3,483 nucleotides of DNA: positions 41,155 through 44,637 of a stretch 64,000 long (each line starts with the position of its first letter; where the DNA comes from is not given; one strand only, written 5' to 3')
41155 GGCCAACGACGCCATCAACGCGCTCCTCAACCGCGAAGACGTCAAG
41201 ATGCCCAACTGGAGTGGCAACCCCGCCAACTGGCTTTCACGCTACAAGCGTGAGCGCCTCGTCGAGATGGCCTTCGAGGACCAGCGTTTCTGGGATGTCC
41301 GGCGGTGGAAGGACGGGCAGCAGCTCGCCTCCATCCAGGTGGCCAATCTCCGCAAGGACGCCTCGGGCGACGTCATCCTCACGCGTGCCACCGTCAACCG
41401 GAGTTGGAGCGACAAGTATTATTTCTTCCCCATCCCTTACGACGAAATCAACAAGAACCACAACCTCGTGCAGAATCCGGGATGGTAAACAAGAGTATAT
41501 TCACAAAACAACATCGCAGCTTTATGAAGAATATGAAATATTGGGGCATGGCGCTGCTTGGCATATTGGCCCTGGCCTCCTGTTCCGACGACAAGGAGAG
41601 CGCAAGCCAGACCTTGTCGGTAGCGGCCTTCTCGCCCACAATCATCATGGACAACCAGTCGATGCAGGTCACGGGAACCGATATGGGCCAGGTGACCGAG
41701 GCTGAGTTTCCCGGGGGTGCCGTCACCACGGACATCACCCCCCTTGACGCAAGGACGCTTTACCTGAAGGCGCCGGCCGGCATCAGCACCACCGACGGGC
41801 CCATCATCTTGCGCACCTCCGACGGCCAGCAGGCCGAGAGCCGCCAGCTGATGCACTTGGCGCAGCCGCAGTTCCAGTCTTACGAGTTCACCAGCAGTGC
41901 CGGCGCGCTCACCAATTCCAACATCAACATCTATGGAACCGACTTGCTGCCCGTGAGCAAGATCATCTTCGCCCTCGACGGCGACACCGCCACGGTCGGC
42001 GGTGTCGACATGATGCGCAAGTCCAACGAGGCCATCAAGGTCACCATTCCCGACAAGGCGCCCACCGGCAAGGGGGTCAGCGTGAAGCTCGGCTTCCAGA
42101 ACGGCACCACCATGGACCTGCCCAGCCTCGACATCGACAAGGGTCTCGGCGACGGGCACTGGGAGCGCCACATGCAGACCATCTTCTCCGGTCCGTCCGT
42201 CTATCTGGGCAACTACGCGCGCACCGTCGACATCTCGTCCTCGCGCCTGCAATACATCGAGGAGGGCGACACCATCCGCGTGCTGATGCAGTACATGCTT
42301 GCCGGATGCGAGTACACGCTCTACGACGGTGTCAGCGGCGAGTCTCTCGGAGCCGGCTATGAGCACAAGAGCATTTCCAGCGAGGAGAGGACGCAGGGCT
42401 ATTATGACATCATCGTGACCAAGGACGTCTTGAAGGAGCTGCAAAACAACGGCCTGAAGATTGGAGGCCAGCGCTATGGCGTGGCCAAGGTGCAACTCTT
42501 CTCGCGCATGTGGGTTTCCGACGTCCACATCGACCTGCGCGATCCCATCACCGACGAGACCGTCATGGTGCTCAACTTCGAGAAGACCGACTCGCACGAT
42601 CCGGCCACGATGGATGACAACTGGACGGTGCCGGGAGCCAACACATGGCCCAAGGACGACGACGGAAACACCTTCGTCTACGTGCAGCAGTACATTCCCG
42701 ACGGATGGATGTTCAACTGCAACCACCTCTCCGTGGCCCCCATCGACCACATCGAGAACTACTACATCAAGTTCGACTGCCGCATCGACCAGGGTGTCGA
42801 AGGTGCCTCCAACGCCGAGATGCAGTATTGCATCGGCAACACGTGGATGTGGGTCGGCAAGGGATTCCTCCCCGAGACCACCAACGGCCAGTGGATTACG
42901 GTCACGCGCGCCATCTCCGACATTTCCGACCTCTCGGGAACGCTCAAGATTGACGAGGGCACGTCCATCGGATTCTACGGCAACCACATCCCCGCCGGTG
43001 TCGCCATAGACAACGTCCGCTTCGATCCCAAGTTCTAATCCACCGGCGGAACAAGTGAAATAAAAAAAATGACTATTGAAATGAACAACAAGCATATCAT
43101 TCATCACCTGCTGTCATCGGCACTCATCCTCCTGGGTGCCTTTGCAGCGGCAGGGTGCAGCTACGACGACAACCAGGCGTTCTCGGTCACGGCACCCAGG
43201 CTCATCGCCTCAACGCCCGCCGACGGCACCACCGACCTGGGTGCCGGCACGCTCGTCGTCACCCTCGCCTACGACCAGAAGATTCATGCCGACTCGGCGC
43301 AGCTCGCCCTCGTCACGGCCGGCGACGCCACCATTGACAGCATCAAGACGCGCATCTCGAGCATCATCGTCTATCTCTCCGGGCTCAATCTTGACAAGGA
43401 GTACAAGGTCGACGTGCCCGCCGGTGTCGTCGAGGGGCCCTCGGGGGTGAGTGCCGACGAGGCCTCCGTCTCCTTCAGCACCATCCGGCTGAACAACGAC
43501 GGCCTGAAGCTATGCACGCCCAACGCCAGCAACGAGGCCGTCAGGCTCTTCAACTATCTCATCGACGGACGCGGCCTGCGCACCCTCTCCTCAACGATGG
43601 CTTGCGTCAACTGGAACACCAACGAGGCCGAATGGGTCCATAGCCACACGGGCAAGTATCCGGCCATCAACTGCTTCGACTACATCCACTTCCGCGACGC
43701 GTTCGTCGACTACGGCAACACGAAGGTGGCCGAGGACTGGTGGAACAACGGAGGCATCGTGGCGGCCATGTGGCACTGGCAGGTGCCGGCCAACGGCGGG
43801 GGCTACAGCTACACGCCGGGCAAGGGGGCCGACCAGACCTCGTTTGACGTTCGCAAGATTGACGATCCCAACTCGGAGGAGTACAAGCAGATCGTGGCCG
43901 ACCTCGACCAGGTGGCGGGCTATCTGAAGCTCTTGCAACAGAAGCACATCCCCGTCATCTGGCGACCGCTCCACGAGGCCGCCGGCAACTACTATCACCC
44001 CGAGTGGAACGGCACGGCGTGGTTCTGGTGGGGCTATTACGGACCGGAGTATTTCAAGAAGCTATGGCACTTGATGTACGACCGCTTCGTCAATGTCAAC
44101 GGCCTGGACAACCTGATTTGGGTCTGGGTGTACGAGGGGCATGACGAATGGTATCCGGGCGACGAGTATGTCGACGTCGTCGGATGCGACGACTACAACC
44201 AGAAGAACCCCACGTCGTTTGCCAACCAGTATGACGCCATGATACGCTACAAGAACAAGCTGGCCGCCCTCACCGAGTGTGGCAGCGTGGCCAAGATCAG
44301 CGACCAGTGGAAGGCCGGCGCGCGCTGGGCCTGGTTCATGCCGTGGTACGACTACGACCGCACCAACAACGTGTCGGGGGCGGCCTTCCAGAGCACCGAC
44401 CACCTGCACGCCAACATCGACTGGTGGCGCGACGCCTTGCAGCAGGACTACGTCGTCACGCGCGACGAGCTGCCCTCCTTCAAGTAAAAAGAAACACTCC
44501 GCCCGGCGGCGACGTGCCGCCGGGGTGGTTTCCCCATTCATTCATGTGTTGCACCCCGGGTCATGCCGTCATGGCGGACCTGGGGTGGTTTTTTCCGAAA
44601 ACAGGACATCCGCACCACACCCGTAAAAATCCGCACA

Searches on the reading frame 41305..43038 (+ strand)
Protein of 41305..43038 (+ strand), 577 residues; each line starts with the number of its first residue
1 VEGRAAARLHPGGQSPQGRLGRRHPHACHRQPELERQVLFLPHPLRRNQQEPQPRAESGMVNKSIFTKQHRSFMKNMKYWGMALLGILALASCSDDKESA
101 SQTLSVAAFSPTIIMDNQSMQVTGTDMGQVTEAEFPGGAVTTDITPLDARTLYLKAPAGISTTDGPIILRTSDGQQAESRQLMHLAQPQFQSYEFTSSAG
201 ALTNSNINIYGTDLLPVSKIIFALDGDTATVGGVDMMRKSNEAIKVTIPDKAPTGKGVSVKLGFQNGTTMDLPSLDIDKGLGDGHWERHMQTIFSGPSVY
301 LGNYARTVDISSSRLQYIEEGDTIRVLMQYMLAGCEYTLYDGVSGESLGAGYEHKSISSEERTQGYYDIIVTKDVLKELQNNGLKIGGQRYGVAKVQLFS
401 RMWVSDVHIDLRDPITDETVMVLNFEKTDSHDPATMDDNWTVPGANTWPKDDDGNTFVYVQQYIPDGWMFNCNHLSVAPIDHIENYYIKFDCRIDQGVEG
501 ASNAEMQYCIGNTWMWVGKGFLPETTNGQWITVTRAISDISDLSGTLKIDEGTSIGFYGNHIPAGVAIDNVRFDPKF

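Call 72: search_protein_families(library=pfam, proteins=[window:41305-43038:+], max_evalue=0.01)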
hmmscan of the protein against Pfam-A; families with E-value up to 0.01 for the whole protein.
window:41305-43038:+ (577 aa): 1 family
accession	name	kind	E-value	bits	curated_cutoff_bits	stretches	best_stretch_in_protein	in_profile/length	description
PF18329.7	SGBP_B_XBD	-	5.3e-07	30.4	26.4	1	417-573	3-184/186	Surface glycan-binding protein B xyloglucan binding domain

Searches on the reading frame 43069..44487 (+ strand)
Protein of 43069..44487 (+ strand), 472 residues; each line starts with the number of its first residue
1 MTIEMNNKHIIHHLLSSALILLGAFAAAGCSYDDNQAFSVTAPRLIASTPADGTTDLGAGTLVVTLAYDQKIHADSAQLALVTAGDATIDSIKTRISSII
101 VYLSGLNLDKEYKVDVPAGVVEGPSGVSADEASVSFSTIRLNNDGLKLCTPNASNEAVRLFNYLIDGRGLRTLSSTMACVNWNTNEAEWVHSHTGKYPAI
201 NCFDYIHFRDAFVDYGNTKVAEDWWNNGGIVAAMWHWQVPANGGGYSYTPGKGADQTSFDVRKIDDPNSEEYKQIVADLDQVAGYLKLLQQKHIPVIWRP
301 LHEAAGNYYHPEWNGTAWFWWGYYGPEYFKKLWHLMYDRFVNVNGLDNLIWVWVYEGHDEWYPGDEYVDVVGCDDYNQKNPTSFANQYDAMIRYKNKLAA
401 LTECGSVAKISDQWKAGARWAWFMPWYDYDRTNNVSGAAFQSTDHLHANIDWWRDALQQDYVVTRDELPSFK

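Call 72: search_protein_families(library=pfam, proteins=[window:43069-44487:+], max_evalue=0.01)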
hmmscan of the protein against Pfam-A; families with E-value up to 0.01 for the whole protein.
window:43069-44487:+ (472 aa): 2 families
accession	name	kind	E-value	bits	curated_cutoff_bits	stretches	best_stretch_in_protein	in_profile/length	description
PF02156.21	Glyco_hydro_26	-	1.3e-57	196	20.2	1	150-433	2-289/311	Glycosyl hydrolase family 26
PF13205.12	Big_5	-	5.4e-05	24.3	23.6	1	41-138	3-105/105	Bacterial Ig-like domain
